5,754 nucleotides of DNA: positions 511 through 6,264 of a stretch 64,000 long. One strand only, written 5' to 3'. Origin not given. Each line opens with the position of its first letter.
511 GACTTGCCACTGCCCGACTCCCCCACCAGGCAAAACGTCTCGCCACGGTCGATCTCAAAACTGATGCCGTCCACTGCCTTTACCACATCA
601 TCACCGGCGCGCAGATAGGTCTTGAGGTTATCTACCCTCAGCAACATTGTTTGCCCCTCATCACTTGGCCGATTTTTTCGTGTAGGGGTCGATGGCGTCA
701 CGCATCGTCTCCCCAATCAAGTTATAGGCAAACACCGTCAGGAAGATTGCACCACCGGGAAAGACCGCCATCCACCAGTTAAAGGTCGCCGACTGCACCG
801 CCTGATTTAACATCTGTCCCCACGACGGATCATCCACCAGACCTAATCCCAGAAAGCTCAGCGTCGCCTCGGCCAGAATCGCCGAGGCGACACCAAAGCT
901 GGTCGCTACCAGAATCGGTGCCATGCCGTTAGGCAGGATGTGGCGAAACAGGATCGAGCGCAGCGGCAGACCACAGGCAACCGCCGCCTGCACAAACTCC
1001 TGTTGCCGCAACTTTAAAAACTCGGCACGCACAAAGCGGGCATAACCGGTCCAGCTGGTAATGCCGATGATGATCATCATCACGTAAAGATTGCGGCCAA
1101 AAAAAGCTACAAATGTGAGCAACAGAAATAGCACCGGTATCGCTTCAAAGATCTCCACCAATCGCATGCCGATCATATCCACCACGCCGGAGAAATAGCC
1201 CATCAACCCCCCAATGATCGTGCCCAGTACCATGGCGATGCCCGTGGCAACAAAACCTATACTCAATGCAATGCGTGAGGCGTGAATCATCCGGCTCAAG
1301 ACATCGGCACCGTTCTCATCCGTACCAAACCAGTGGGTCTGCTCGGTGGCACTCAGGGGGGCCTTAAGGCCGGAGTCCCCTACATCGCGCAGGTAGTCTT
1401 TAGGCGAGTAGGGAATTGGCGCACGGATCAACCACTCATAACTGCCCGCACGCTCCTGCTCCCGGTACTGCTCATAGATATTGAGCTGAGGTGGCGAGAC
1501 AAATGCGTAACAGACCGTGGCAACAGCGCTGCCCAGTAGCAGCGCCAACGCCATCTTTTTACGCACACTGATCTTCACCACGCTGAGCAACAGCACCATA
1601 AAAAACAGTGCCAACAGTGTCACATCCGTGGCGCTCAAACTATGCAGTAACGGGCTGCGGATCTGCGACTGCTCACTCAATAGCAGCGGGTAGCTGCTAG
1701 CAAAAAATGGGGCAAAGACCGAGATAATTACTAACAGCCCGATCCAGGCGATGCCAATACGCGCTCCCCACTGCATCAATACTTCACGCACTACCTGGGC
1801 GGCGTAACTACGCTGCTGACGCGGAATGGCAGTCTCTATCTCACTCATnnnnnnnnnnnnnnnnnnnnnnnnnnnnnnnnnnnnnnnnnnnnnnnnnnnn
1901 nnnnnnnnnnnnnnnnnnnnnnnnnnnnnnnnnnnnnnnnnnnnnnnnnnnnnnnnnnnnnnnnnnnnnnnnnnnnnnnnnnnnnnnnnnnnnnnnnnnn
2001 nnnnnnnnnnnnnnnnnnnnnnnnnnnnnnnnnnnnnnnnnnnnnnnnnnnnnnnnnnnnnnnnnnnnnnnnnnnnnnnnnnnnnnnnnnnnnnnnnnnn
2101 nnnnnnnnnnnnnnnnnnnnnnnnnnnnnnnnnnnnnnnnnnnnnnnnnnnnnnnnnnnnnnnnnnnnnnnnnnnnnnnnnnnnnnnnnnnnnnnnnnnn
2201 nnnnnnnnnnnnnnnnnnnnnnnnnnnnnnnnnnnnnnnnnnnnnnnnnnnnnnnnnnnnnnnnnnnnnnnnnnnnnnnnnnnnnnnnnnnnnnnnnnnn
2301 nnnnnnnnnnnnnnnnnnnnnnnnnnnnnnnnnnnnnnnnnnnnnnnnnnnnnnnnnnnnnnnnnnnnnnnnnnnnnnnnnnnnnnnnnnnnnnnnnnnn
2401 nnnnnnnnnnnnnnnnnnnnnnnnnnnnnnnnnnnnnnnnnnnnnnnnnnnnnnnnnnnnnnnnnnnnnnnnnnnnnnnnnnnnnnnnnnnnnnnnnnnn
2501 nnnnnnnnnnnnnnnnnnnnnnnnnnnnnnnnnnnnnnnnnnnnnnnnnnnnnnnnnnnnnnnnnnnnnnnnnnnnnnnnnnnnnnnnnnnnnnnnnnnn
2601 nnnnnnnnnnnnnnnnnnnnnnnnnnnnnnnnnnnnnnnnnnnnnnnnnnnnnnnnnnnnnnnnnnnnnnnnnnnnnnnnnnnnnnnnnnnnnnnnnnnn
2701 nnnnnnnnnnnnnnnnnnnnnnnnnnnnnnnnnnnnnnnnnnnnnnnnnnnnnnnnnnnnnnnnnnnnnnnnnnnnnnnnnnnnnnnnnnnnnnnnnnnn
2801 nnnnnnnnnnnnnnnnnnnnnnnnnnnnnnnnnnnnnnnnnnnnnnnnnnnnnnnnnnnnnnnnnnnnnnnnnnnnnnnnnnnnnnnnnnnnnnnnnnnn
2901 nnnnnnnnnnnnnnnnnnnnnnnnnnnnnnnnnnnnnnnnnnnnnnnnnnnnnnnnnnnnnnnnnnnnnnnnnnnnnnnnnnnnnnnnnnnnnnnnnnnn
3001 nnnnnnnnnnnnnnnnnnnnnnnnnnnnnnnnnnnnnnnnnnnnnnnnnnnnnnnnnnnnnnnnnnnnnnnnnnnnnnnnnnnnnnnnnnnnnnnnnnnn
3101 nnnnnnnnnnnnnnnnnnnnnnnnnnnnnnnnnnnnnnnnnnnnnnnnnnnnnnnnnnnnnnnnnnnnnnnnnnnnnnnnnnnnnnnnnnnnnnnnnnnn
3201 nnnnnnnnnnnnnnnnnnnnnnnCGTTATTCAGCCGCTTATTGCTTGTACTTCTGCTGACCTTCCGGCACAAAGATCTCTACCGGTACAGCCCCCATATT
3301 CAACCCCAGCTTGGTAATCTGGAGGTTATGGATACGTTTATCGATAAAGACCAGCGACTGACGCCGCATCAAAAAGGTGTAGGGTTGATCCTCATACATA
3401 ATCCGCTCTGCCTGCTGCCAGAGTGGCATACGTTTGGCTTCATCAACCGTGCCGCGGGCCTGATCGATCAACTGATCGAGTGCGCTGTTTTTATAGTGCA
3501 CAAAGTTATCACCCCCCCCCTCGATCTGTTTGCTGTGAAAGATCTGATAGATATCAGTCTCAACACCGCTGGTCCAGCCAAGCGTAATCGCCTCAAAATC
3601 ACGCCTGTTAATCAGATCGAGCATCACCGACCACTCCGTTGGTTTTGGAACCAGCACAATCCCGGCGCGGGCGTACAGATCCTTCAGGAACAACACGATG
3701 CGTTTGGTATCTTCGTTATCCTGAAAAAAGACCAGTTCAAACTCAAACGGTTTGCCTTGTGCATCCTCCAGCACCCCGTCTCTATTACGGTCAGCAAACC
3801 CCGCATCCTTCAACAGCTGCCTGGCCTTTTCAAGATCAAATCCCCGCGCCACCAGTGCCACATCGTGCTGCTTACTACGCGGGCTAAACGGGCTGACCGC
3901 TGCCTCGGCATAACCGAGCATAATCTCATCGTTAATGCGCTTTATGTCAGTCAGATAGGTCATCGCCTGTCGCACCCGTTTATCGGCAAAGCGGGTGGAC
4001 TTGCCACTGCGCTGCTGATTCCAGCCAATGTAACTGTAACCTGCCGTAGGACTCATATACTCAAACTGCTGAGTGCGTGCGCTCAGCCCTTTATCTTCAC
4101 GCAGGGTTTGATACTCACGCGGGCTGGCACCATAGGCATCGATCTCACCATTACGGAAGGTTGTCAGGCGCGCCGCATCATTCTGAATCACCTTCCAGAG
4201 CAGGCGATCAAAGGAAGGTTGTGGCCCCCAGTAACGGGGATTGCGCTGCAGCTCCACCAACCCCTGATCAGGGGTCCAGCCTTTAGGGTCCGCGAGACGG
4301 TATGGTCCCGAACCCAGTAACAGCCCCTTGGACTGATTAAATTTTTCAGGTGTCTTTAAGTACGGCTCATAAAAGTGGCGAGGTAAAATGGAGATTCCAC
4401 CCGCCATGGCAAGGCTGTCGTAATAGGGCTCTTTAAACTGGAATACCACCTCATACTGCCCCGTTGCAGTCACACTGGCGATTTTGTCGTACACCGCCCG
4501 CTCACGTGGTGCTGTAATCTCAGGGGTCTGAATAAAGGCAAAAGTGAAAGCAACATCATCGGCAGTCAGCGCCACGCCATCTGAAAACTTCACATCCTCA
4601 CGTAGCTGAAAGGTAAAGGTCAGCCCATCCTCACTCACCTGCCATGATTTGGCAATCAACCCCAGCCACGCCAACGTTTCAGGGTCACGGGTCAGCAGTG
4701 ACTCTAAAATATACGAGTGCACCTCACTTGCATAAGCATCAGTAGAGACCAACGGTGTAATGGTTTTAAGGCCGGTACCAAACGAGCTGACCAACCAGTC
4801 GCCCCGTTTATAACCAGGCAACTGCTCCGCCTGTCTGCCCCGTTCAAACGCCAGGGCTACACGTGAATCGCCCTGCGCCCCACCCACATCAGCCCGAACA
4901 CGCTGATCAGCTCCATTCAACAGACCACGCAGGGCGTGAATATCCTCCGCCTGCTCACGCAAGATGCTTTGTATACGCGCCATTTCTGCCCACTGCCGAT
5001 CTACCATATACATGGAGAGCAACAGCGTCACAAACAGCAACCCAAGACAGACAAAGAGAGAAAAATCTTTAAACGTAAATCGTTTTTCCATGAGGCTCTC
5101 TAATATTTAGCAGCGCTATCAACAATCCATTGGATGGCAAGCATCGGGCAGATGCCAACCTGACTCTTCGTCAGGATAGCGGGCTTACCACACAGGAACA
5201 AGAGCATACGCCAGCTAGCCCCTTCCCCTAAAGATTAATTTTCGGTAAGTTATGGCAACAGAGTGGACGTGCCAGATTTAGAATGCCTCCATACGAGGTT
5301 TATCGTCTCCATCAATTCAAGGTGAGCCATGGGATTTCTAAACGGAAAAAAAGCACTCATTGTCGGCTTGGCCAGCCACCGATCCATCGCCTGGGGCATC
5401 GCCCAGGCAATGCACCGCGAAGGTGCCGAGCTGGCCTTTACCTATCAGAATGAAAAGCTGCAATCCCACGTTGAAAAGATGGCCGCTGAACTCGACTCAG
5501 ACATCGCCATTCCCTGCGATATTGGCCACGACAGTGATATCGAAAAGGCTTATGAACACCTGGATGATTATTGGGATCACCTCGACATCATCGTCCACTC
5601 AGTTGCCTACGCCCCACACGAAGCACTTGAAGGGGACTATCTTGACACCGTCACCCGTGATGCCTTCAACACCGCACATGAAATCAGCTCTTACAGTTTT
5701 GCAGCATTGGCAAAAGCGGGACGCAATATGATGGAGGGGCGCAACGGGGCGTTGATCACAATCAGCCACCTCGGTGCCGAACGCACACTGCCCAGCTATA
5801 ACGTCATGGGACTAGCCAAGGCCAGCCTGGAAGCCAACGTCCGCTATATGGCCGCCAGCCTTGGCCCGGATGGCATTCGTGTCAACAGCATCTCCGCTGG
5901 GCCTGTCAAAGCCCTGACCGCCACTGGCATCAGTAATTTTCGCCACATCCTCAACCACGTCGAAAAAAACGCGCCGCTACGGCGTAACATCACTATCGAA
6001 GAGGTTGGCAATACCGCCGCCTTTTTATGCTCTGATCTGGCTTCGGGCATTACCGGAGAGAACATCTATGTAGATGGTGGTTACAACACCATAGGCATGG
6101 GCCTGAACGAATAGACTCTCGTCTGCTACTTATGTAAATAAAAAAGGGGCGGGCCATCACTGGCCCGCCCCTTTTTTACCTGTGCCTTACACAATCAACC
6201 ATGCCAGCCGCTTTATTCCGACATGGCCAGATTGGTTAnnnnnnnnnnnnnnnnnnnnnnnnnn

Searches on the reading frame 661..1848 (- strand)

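Call 63: search_protein_families(library=pfam, proteins=[window:661-1848:-], max_evalue=1e-15)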
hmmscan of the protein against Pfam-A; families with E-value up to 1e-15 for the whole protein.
window:661-1848:- (395 aa): 1 family
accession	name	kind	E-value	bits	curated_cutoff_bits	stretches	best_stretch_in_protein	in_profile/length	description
PF00528.27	BPD_transp_1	-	1.3e-25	90.7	26.4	1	209-389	1-181/184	Binding-protein-dependent transport system inner membrane component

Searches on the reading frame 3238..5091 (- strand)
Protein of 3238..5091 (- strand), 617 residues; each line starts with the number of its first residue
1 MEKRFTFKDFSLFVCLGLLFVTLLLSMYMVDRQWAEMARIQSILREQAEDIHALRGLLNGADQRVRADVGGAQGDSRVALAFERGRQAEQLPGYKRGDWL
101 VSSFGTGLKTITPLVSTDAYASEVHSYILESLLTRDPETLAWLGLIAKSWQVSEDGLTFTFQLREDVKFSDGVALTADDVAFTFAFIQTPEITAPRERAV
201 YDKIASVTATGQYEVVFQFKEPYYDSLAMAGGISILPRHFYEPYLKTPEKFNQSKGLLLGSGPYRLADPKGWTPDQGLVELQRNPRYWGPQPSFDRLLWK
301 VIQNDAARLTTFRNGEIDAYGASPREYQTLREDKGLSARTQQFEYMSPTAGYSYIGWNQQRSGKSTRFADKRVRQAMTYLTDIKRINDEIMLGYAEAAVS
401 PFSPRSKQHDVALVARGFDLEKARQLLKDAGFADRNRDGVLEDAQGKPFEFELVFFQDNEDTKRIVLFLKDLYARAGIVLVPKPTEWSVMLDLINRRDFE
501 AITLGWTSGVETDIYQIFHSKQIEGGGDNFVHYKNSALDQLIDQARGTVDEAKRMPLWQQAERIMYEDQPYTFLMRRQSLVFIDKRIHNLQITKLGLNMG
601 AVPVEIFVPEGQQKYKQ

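Call 63: search_protein_families(library=pfam, proteins=[window:3238-5091:-], max_evalue=1e-15)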
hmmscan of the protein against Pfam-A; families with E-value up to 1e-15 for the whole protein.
window:3238-5091:- (617 aa): 1 family
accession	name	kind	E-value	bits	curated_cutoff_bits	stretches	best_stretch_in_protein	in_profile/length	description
PF00496.27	SBP_bac_5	-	3.6e-78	263.7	32.4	1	145-512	5-352/368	Bacterial extracellular solute-binding proteins, family 5 Middle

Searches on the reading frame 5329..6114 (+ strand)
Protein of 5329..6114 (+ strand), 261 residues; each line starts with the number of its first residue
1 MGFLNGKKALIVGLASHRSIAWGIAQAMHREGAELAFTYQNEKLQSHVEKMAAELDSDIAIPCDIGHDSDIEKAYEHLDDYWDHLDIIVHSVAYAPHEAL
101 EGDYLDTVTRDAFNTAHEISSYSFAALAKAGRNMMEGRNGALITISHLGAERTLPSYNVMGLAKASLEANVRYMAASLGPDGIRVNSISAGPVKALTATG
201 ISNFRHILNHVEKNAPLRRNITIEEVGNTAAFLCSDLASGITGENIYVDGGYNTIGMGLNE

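Call 63: search_protein_families(library=pfam, proteins=[window:5329-6114:+], max_evalue=1e-15)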
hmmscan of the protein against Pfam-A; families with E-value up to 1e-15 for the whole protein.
window:5329-6114:+ (261 aa): 2 families
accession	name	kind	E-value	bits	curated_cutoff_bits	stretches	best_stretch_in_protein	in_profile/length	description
PF13561.12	adh_short_C2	-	4.2e-87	292.1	27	1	13-253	1-236/236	Enoyl-(Acyl carrier protein) reductase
PF00106.31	adh_short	-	3.6e-19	69.5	26.6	1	8-196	2-185/195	short chain dehydrogenase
